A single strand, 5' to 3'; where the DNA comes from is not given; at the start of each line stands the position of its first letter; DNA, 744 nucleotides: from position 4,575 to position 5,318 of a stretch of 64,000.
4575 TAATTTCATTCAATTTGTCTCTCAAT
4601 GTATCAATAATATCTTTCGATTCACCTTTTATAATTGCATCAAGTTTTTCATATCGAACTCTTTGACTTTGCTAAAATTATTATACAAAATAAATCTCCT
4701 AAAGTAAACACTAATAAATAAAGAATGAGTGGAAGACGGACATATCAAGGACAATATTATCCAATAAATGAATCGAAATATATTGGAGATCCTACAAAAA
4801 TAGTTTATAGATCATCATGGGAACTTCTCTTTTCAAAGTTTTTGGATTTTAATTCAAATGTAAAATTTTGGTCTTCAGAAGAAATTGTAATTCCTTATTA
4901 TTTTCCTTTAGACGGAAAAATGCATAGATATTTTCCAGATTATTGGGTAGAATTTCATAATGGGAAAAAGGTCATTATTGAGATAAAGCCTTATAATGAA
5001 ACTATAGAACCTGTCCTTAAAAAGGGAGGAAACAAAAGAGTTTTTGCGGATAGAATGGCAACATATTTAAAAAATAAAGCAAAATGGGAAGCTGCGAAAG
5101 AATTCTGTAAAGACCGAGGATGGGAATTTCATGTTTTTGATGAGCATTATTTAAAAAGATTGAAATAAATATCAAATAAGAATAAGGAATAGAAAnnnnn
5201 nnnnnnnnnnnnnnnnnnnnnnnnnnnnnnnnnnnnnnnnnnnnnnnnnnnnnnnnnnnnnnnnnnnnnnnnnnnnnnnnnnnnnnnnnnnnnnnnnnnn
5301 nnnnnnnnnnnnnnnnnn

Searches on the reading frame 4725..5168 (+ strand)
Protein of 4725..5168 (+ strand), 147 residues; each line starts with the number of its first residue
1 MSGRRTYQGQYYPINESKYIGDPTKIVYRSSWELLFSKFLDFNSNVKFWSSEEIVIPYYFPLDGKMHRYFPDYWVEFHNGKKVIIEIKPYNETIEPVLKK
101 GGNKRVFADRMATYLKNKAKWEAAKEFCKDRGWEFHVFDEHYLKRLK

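Call 9: search_protein_families(library=phrogs, proteins=[window:4725-5168:+], max_evalue=0.001)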
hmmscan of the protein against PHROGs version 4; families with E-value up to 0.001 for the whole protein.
window:4725-5168:+ (147 aa): 5 families
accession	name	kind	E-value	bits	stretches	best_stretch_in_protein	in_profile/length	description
phrog_218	-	connector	6.5e-53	179.8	1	6-145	3-143/148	head closure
phrog_14892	-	connector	2.2e-27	96.8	1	38-146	2-113/117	head closure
phrog_15137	-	DNA, RNA and nucleotide metabolism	4e-09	37.4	1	24-92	126-191/236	endonuclease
phrog_15427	-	DNA, RNA and nucleotide metabolism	1.9e-08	35.2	1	26-95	162-224/270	endonuclease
phrog_22215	-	unknown function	3.7e-07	31.2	1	25-101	214-284/324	-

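Call 18: find_related_loci(query=window:4725-5168:+, collection=viral_contigs, flank=6000)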
Query window:4725-5168:+ (147 aa) in viral_contigs; peptide patterns used: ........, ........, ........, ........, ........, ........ (x = any residue, [..] = any of these).
338 stretches matched a pattern; 333 encode a relative of the query (tblastn E <= 1e-3); the best 80 are kept; 80 distinct loci.
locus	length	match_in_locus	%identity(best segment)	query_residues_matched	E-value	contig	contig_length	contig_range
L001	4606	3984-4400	49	4-143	2e-44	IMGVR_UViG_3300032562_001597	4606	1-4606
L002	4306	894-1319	50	8-143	5e-43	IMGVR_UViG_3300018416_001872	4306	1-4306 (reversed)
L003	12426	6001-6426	50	8-143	1e-42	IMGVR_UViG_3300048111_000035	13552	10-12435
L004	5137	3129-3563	49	2-143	2e-42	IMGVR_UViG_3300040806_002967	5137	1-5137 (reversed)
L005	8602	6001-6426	50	8-143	2e-42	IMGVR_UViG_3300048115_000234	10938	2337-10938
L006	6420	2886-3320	49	2-143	3e-42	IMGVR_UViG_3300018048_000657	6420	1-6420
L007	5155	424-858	49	2-143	3e-42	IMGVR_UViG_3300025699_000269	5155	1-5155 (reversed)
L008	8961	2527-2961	49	2-143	2e-42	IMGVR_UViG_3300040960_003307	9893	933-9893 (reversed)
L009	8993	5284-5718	49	2-143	2e-42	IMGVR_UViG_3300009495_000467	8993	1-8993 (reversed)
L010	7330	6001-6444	49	6-143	6e-42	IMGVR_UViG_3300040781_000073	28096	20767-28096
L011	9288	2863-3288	50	8-143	4e-42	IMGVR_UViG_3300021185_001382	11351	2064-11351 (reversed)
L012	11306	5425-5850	50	8-143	6e-42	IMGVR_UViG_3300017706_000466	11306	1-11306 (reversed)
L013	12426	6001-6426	50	8-143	1e-41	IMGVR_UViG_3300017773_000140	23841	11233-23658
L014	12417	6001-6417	54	7-146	1e-41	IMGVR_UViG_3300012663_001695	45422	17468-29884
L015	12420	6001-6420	52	6-146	1e-41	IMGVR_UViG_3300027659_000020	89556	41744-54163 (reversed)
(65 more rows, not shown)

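Call 20: find_encoding_contigs(protein=window:4725-5168:+, flank=3000, max_places=10)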
Protein window:4725-5168:+ (147 aa): 3 contigs read that carry it; 1 place shown.
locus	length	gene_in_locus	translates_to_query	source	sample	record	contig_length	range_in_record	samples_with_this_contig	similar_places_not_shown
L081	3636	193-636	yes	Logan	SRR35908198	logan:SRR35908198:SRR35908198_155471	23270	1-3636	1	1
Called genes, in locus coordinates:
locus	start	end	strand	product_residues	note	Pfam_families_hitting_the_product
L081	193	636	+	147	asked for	PF08722:Tn7_TnsA-like_N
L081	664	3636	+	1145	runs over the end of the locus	-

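Call 37: find_homologous_proteins(query=window:4725-5168:+, max_evalue=1e-30)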
Query window:4725-5168:+ (147 aa): 579 proteins with E <= 1e-30 among 745 candidates; the best 120 are listed.
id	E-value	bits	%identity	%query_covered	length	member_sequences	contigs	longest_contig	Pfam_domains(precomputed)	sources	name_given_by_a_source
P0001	1.6e-97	342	100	100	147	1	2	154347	PF08722.18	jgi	jgi:hypothetical protein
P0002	9.1e-73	262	77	99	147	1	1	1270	PF08722.18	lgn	-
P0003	8.6e-66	239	69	97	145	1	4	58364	PF08722.18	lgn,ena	-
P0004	3.7e-65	237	71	97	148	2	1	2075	PF08722.18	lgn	-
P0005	4.0e-64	234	68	100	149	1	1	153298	PF08722.18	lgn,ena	-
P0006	1.7e-63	232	68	99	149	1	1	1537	PF08722.18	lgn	-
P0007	4.7e-63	230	68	97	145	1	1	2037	PF08722.18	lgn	-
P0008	4.3e-62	227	69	99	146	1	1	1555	PF08722.18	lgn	-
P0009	1.5e-61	225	69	97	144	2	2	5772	PF08722.18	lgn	-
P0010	7.1e-52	194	59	99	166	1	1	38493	PF08722.18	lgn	-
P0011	2.5e-44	169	72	72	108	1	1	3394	PF08722.18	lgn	-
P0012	8.8e-44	168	55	96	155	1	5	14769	PF08722.18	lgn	-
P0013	6.5e-41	158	48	96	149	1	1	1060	PF08722.18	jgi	jgi:hypothetical protein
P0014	7.5e-41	158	53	94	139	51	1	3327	PF08722.18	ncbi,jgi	-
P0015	8.0e-41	158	51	97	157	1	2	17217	PF08722.18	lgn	-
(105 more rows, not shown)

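Call 38: find_encoding_contigs(protein=P0005, flank=10000, max_places=3)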
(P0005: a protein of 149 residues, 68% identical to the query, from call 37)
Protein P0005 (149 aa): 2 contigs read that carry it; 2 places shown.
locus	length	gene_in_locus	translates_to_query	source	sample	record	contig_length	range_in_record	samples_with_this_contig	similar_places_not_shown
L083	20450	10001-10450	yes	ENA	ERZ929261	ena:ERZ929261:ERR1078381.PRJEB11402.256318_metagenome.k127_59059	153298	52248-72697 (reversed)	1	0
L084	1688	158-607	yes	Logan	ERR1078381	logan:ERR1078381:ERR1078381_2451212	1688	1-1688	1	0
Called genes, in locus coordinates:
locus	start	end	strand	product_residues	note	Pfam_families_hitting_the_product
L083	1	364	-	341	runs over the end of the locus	-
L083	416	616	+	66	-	-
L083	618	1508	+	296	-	PF12789:PTR (weak)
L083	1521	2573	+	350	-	PF24243:Phage_tail_C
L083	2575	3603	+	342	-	-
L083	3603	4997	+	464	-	PF03629:SASA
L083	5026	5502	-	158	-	PF00293:NUDIX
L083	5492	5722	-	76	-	-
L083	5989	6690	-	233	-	-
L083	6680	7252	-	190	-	PF24043:DUF7352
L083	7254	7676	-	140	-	-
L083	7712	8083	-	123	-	PF27402:Y4mA_C (weak)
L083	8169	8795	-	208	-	-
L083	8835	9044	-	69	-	-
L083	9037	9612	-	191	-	-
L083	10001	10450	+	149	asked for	PF08722:Tn7_TnsA-like_N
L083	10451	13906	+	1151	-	-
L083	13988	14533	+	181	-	-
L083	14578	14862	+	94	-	-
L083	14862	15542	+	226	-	-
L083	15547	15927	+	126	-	PF04965:GPW_gp25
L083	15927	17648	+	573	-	PF21379:Gp6-like_1st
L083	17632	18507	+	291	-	-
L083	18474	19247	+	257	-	-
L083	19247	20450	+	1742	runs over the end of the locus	PF16075:DUF4815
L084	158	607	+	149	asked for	PF08722:Tn7_TnsA-like_N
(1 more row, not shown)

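Call 39: find_encoding_contigs(protein=P0003, flank=10000, max_places=4)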
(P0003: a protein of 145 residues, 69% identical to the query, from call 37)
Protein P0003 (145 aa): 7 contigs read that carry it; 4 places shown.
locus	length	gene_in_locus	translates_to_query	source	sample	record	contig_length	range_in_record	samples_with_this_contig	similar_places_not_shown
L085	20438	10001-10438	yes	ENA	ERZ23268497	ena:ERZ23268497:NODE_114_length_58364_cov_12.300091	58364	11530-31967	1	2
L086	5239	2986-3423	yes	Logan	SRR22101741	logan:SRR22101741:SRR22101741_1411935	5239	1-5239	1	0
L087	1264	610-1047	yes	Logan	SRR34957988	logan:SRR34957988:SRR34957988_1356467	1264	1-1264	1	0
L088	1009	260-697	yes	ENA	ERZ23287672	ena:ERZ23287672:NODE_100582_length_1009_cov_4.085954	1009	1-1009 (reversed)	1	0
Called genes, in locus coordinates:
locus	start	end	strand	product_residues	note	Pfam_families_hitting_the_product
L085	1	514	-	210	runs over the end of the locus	-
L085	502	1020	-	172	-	PF00132:Hexapep (faint), PF25084:LbH_EIF2B (faint), PF25087:GMPPB_C (faint), PF14602:Hexapep_2 (faint)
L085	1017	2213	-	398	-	PF09511:RNA_lig_T4_1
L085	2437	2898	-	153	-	PF03767:Acid_phosphat_B (weak), PF25109:HAD_PNKP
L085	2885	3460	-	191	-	-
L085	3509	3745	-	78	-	-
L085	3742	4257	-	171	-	PF13671:AAA_33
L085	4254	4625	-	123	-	-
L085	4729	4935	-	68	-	-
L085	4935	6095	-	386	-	PF01068:DNA_ligase_A_M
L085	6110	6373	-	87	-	-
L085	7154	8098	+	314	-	-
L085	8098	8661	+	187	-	-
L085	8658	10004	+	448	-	-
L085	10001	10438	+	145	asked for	PF08722:Tn7_TnsA-like_N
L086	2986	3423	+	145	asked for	PF08722:Tn7_TnsA-like_N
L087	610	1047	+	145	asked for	PF08722:Tn7_TnsA-like_N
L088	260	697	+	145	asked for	PF08722:Tn7_TnsA-like_N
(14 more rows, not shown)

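Call 40: find_encoding_contigs(protein=P0001, flank=10000, max_places=10)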
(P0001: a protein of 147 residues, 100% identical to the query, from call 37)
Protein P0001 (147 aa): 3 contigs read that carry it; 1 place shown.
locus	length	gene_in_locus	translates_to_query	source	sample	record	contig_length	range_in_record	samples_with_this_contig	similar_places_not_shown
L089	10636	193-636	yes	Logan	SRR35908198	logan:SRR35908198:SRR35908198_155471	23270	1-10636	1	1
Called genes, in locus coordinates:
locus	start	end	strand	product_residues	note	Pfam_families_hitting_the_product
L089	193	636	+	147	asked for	PF08722:Tn7_TnsA-like_N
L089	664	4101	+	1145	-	-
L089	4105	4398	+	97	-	-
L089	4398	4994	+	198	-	-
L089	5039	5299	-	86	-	-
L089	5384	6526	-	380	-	PF01068:DNA_ligase_A_M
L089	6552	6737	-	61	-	-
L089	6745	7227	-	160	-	PF08010:Phage_30_3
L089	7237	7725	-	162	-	PF06941:NT5C (weak)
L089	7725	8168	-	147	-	-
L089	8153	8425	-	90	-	-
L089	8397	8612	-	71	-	-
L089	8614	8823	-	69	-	-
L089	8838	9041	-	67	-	-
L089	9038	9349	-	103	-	-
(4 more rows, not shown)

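Call 52: find_encoding_contigs(protein=P0002, flank=3000, max_places=3)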
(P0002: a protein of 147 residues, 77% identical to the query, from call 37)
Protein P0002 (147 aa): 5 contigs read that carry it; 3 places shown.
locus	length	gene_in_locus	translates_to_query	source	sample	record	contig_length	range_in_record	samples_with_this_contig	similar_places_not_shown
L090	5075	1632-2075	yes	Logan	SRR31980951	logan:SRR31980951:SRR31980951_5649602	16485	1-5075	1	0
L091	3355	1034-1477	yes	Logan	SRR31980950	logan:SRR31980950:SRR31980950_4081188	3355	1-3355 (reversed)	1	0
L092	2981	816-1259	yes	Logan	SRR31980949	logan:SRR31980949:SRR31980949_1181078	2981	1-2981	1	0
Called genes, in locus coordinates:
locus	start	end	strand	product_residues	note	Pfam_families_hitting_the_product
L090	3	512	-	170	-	?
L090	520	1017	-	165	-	PF19835:SegE_GIY-YIG (weak)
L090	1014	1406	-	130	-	-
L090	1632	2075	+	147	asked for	PF08722:Tn7_TnsA-like_N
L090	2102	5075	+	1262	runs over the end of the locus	PF09327:Phage_Tail_Tip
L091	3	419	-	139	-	?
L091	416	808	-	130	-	-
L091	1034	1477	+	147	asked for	PF08722:Tn7_TnsA-like_N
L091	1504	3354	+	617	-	?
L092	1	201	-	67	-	?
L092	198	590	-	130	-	-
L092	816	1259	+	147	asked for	PF08722:Tn7_TnsA-like_N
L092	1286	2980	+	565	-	?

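Call 53: find_encoding_contigs(protein=P0004, flank=3000, max_places=3)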
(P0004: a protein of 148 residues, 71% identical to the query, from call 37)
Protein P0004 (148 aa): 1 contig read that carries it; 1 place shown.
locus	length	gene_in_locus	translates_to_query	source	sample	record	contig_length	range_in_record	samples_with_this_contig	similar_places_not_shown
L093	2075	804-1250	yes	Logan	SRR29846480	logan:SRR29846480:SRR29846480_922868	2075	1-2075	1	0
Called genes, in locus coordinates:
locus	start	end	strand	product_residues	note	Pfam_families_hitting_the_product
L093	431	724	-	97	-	-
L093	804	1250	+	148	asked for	PF08722:Tn7_TnsA-like_N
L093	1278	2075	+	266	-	?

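Call 54: find_encoding_contigs(protein=P0009, flank=5000, max_places=3)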
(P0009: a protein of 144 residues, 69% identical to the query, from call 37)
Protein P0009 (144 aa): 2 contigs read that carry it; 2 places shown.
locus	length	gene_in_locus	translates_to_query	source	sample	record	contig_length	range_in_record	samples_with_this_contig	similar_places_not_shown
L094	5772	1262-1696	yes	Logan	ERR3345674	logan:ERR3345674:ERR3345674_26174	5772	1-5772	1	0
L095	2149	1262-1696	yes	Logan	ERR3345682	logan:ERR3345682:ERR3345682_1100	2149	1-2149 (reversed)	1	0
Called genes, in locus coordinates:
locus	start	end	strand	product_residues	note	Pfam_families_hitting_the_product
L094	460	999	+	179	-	PF01844:HNH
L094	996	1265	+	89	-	-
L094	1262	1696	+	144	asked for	PF08722:Tn7_TnsA-like_N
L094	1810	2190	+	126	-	PF04965:GPW_gp25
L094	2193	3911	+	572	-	PF21379:Gp6-like_1st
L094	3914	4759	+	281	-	-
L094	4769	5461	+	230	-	-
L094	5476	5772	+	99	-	?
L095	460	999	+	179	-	PF01844:HNH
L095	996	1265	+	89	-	-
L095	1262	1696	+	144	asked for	PF08722:Tn7_TnsA-like_N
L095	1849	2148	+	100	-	?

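Call 85: search_dna_similar(query=window:4725-5168:+, collection=phages, mode=protein, max_rows=25)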
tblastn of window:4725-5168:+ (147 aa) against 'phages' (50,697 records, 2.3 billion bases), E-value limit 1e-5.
Records with a match: 2579; places in all: 2581; records where one place covers at least 80% of the query: 2566.
Best place of each record, by identity: <60% 2579.
By first word of the organism name: Escherichia 668; Synechococcus 378; Klebsiella 331; Salmonella 203; Vibrio 133; Shigella 90; Aeromonas 80; Acinetobacter 71; Cyanophage 61; Enterobacter 59; and 58 more.
By host as written in the record: - 464; Escherichia coli 280; Klebsiella pneumoniae 115; Synechococcus 107; Synechococcus sp. 38; Escherichia coli O157:H7 38; Salmonella enterica 30; Synechococcus sp. WH7803 28; and 571 more.
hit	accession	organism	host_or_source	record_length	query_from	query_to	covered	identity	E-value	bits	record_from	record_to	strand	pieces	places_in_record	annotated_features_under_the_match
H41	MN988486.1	Rhizobium phage RHph_Y68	Rhizobium sp. TUX16P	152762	1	146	99%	49.7%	1e-37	140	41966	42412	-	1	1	head completion protein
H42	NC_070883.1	Rhizobium phage RHph_Y68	Rhizobium sp. TUX16P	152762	1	146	99%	49.7%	1e-37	140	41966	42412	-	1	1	head closure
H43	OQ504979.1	Synechococcus phage S-8S29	Parasynechococcus marenigrum WH 8102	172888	7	144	94%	52.2%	8e-39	144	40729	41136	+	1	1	head completion protein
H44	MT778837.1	Rhizobium phage AF3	-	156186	1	146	99%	49.0%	2e-38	143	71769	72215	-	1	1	head completion protein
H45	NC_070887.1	Rhizobium phage AF3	-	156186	1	146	99%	49.0%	2e-38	143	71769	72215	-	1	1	head closure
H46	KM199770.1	Rhizobium phage vB_RleM_P10VF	Rhizobium leguminosarum biovar viciae ...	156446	1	146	99%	49.0%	2e-38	143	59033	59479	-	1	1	head completion protein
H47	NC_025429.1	Rhizobium phage vB_RleM_P10VF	Rhizobium leguminosarum biovar viciae ...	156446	1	146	99%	49.0%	2e-38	143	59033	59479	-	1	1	head closure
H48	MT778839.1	Rhizobium phage P9VFCI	-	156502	1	146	99%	49.0%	2e-38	143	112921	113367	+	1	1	head completion protein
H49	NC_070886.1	Rhizobium phage P9VFCI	-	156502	1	146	99%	49.0%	2e-38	143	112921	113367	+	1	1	head closure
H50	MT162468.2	Synechococcus phage S-H25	Synechococcus sp. WH 8102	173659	7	144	94%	51.4%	1e-37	140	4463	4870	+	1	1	head completion protein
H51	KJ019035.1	Synechococcus phage ACG-2014d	-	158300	7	144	94%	51.4%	2e-36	137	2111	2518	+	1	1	head completion protein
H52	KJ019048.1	Synechococcus phage ACG-2014d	-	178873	7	144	94%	51.4%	2e-36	137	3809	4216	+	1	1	head completion protein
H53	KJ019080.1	Synechococcus phage ACG-2014d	-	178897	7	144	94%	51.4%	2e-36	137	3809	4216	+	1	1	head completion protein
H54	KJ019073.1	Synechococcus phage ACG-2014d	-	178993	7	144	94%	51.4%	2e-36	137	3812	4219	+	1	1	head completion protein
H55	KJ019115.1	Synechococcus phage ACG-2014d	-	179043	7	144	94%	51.4%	2e-36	137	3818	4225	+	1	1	head completion protein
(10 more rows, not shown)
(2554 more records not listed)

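Call 87: get_annotated_region(hit=H47, flank=2500)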
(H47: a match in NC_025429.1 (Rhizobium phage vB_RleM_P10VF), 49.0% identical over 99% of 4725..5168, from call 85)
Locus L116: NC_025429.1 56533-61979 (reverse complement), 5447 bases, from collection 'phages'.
description: Rhizobium phage vB_RleM_P10VF, complete genome.
organism: Rhizobium phage vB_RleM_P10VF (NCBI taxid 1527770)
taxonomy: Viruses; Duplodnaviria; Heunggongvirae; Uroviricota; Caudoviricetes; Pootjesviridae; Innesvirus; Innesvirus P10VF
host: Rhizobium leguminosarum biovar viciae VF39; source: -; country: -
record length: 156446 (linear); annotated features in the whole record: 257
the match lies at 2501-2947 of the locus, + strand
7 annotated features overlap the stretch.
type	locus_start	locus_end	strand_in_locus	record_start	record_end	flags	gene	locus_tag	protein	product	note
CDS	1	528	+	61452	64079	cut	-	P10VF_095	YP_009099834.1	baseplate wedge subunit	-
CDS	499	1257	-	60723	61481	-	-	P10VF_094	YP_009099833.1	PhoH-like phosphate starvation-inducible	-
CDS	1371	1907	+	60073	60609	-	-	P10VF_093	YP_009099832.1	RNA polymerase sigma factor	-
CDS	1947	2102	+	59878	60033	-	-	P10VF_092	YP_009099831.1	hypothetical protein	-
CDS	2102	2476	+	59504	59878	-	-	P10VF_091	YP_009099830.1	hypothetical protein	-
CDS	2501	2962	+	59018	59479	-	-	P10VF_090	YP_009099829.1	head closure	-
CDS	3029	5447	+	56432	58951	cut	-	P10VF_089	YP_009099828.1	putative tail sheath protein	-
